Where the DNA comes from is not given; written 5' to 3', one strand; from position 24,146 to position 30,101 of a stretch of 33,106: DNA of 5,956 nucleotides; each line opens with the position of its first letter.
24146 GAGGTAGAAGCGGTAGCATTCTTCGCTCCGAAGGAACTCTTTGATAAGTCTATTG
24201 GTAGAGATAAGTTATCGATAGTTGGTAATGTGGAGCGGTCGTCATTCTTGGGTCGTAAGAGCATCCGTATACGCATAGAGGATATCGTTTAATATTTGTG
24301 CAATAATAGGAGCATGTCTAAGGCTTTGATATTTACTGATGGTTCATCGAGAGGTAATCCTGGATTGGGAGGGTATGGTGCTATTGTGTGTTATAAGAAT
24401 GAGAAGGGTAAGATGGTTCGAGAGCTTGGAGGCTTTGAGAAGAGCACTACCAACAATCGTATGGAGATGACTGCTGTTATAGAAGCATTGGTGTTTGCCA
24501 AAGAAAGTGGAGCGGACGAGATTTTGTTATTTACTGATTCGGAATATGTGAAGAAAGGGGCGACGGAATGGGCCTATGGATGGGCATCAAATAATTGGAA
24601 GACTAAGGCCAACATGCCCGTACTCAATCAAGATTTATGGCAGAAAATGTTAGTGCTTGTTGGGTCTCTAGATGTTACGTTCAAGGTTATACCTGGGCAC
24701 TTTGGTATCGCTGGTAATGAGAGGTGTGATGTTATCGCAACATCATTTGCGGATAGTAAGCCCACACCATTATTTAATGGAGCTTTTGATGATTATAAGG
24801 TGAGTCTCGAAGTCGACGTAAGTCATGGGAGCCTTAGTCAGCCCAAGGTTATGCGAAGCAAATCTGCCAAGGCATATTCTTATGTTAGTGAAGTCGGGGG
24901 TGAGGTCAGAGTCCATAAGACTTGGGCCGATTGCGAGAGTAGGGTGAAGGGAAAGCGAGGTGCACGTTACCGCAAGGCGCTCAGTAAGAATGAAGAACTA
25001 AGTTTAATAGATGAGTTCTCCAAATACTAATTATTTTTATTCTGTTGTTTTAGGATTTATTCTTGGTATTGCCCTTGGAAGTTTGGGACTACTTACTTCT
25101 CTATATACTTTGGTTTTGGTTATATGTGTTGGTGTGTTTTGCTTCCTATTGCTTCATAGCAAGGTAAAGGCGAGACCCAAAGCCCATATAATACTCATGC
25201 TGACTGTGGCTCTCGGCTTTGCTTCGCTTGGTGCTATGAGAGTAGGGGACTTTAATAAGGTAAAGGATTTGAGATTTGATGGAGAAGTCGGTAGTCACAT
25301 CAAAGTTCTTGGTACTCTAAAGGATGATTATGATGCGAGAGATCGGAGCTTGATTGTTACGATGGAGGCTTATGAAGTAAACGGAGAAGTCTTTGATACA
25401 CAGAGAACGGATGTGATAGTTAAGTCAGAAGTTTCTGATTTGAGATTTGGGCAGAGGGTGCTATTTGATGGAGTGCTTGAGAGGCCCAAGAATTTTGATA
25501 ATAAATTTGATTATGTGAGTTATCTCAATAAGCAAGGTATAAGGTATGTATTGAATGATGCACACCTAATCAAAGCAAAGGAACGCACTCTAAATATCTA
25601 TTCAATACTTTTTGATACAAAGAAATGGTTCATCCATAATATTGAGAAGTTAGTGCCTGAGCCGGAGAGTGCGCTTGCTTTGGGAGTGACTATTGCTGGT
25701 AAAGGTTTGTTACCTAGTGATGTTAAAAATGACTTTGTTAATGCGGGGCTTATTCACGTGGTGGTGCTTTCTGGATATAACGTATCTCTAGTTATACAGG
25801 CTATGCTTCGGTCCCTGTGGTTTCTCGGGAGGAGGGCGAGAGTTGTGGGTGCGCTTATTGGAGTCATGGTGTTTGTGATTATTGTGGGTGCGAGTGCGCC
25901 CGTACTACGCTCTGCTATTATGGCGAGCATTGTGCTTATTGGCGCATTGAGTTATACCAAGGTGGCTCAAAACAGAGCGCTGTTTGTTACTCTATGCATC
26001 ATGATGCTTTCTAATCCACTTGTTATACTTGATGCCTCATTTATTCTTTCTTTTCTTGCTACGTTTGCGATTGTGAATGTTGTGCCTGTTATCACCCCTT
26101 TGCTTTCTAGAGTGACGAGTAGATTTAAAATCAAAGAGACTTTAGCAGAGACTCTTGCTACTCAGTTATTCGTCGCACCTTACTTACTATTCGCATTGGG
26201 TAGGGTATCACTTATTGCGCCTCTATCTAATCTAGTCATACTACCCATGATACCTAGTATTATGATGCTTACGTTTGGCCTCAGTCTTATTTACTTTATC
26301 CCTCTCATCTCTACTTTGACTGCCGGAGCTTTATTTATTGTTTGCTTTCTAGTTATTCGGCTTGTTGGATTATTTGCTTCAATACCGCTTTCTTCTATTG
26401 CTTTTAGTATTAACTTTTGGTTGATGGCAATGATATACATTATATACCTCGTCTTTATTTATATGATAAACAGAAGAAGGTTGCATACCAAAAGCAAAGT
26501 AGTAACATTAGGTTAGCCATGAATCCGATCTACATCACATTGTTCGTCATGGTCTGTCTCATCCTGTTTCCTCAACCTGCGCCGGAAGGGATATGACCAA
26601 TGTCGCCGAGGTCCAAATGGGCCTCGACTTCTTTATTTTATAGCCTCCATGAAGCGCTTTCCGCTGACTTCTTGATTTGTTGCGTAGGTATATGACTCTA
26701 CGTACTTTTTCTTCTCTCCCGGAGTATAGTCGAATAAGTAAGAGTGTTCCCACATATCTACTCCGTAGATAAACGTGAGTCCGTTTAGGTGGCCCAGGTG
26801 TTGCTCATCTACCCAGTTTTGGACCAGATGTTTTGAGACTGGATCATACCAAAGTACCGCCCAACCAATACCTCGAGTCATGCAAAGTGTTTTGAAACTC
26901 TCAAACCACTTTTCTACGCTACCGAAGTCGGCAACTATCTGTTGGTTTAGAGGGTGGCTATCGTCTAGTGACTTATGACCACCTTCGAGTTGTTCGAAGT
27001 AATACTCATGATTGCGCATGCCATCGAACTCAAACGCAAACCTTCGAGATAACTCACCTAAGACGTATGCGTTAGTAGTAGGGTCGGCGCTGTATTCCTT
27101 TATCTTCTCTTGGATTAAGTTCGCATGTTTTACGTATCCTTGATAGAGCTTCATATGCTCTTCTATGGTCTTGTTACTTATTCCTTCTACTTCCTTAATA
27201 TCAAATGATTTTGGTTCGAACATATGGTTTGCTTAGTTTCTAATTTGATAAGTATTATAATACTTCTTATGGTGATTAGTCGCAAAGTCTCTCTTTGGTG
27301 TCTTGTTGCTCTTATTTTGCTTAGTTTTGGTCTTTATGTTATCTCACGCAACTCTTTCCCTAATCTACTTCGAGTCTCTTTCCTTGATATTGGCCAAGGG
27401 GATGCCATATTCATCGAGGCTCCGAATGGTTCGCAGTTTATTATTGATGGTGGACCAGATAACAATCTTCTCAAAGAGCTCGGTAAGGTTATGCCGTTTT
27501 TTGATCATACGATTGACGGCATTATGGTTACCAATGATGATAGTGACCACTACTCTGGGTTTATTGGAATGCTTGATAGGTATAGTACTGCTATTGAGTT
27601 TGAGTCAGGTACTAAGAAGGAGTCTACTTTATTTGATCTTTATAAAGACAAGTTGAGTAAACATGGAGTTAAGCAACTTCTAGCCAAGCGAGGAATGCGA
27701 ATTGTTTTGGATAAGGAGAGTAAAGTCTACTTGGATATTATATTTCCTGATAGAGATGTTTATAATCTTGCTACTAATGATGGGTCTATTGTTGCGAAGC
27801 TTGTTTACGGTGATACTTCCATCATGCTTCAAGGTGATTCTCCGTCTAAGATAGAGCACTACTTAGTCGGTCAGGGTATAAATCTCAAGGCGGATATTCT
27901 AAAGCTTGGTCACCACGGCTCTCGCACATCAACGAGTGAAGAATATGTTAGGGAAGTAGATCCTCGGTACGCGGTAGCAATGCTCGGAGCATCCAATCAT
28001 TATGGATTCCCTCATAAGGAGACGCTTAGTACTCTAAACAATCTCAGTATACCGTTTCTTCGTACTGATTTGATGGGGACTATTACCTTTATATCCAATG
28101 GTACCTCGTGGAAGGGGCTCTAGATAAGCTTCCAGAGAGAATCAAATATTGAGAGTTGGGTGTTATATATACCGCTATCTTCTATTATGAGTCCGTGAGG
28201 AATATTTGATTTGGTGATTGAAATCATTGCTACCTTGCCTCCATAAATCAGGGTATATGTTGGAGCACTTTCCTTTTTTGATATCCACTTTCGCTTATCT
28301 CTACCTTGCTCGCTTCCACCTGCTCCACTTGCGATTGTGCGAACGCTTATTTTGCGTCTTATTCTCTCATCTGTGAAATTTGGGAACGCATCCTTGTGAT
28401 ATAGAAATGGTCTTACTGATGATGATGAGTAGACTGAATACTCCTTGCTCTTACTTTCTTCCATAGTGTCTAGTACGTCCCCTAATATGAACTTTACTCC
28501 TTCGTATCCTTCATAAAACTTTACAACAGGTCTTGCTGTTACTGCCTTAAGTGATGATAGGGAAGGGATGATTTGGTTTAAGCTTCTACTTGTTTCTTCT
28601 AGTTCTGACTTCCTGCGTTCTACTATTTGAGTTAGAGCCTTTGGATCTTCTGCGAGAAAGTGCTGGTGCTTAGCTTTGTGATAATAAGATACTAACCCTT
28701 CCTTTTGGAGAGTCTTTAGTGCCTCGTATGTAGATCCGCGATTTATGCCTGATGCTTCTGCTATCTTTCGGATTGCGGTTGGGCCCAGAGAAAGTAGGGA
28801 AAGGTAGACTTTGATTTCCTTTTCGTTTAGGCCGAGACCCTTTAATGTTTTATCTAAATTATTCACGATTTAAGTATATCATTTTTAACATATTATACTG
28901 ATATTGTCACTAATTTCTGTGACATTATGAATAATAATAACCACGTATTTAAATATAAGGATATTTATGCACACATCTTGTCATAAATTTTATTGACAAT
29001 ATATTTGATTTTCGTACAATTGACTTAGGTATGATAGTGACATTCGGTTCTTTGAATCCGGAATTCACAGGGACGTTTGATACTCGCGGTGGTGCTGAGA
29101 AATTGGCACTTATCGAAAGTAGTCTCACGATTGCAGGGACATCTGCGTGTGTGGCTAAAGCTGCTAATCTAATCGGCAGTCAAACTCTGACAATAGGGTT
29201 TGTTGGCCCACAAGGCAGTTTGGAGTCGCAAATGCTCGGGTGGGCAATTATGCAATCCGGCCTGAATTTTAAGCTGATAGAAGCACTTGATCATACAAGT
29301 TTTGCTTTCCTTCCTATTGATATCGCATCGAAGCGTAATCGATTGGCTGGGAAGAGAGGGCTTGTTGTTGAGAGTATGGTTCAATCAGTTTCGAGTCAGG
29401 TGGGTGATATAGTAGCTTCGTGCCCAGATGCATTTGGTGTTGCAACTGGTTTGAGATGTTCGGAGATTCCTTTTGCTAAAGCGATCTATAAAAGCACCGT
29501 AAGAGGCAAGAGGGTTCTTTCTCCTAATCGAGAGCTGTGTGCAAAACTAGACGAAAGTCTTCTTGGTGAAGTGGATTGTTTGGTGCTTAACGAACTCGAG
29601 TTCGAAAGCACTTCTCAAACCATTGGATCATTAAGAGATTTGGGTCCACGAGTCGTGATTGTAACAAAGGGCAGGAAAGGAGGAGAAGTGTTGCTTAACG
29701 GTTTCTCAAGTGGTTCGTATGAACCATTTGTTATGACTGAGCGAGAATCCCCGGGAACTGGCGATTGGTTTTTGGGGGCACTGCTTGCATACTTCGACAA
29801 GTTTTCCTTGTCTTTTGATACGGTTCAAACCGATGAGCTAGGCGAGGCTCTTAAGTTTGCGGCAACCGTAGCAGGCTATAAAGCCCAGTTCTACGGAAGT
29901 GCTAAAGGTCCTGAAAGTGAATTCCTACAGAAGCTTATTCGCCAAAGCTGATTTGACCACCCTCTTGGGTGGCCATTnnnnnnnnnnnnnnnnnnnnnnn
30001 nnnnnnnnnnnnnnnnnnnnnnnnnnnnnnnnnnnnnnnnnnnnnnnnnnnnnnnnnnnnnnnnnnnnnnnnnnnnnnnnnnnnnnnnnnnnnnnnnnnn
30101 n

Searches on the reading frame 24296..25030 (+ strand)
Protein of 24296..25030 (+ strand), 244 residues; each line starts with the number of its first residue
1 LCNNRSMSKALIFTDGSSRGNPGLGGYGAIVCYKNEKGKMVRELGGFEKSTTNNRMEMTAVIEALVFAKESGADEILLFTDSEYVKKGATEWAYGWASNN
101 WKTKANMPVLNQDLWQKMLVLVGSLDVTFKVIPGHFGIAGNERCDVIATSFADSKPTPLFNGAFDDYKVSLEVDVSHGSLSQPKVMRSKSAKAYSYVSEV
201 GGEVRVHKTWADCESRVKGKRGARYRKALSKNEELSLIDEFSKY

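Call 26: search_protein_families(library=pfam, proteins=[window:24296-25030:+], max_evalue=0.1)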
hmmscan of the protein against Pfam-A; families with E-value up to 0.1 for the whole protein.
window:24296-25030:+ (244 aa): 3 families
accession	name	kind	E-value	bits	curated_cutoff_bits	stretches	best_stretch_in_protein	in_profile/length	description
PF00075.30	RNase_H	-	4.2e-37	127.9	25.8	1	9-150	3-138/141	RNase H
PF13456.12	RVT_3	-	3.5e-05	24.2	21.6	1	14-85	2-72/123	Reverse transcriptase-like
PF01693.22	Cauli_VI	-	0.00043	20.9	21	1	200-227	7-34/44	Ribonuclease H1 N-terminal domain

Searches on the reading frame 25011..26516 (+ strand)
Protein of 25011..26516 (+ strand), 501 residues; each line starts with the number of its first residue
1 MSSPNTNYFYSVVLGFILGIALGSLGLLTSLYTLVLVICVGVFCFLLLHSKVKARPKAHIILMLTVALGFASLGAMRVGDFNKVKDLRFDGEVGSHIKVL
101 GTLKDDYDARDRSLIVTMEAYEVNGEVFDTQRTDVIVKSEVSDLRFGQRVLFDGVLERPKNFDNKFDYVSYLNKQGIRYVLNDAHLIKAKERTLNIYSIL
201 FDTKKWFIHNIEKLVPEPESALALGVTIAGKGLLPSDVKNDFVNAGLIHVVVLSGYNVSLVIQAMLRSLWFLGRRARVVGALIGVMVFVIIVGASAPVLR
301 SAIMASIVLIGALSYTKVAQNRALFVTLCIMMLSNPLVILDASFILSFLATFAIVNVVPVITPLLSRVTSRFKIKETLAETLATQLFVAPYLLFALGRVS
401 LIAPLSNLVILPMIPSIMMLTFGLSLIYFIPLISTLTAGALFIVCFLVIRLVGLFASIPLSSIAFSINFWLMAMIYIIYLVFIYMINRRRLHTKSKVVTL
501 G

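Call 26: search_protein_families(library=pfam, proteins=[window:25011-26516:+], max_evalue=0.1)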
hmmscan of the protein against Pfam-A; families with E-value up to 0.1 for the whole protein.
window:25011-26516:+ (501 aa): 2 families
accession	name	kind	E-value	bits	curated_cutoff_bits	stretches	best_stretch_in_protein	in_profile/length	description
PF03772.21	Competence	-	1.7e-41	142.8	23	1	230-488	5-269/270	Competence protein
PF13567.11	DUF4131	-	4.1e-13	49.8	31.6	1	32-181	7-157/165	Domain of unknown function (DUF4131)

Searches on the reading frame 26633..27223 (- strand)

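Call 26: search_protein_families(library=pfam, proteins=[window:26633-27223:-], max_evalue=0.1)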
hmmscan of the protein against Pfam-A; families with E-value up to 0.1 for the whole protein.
window:26633-27223:- (196 aa): 3 families
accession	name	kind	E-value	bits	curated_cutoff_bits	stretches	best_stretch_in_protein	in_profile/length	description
PF02777.23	Sod_Fe_C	-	1e-15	58.1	20.9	1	90-183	3-95/102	Iron/manganese superoxide dismutases, C-terminal domain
PF00081.27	Sod_Fe_N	-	7.8e-05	23.5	27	1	15-79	18-81/82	Iron/manganese superoxide dismutases, alpha-hairpin domain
PF11482.13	DUF3208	-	0.091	13.6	25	0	23-124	3-102/108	Protein of unknown function (DUF3208)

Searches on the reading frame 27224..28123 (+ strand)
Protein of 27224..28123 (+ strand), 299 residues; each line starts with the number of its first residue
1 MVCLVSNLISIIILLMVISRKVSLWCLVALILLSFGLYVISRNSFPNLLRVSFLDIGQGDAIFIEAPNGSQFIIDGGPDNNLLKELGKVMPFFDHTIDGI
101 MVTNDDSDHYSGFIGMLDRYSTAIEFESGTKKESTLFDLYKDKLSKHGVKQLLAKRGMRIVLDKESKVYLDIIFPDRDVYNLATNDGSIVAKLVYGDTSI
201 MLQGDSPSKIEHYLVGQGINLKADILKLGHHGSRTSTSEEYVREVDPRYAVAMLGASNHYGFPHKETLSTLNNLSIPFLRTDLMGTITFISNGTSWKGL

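Call 26: search_protein_families(library=pfam, proteins=[window:27224-28123:+], max_evalue=0.1)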
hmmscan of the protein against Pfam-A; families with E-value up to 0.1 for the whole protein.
window:27224-28123:+ (299 aa): 2 families
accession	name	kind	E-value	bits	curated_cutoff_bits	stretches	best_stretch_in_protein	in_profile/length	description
PF00753.33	Lactamase_B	-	3.6e-05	24.2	22.7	1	56-253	3-193/196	Metallo-beta-lactamase superfamily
PF25281.1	MBL_MAP1B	-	0.04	13.4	37.6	1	57-129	29-96/279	MAP1B MBL-like domain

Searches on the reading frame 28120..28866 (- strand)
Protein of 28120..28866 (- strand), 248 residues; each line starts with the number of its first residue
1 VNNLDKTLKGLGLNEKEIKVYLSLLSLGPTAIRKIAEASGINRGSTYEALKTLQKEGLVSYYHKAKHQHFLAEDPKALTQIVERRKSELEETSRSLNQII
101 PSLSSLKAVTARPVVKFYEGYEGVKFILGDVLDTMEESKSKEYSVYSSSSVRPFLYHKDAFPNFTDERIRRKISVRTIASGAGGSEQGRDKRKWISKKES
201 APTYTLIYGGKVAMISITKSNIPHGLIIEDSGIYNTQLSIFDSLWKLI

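Call 26: search_protein_families(library=pfam, proteins=[window:28120-28866:-], max_evalue=0.1)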
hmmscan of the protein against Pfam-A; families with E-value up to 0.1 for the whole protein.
window:28120-28866:- (248 aa): 13 families
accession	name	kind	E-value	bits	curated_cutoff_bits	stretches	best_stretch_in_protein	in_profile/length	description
PF01978.25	TrmB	-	1e-14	54.6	25.6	1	8-61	1-54/68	Sugar-specific transcriptional regulator TrmB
PF09339.16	HTH_IclR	-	9.5e-06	25.7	22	1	28-60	15-49/52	IclR helix-turn-helix domain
PF01022.26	HTH_5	-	0.00025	21.3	22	1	22-61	8-47/47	Bacterial regulatory protein, arsR family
PF01047.28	MarR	-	0.0003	21.1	24.6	1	13-62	1-50/59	MarR family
PF13730.12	HTH_36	-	0.00064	19.9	25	1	12-59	2-55/55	Helix-turn-helix domain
PF13412.12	HTH_24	-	0.0016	18.4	21.9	1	13-59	1-47/48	Winged helix-turn-helix DNA-binding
PF09635.15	MetRS-N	-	0.0021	19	24.8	1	127-173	53-98/121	MetRS-N binding domain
PF03551.20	PadR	-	0.0042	17.5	27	1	34-65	18-53/75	Transcriptional regulator PadR-like family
PF00392.27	GntR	-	0.0049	16.9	27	1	32-60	27-55/64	Bacterial regulatory proteins, gntR family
PF13545.12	HTH_Crp_2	-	0.011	16.1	27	1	34-80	27-69/70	Crp-like helix-turn-helix domain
PF08221.17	HTH_9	-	0.027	15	23.4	1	19-62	17-60/62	RNA polymerase III subunit RPC82 helix-turn-helix domain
PF12802.13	MarR_2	-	0.063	13.9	27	0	27-60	16-51/61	MarR family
PF02082.26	Rrf2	-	0.088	13.4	30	0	21-64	14-58/132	Iron-dependent Transcriptional regulator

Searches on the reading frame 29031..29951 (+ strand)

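Call 26: search_protein_families(library=pfam, proteins=[window:29031-29951:+], max_evalue=0.1)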
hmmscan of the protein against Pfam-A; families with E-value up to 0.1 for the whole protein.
window:29031-29951:+ (306 aa): 1 family
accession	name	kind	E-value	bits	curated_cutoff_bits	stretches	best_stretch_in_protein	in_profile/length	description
PF00294.29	PfkB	-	2.7e-08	33.9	25.8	1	2-291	4-296/302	pfkB family carbohydrate kinase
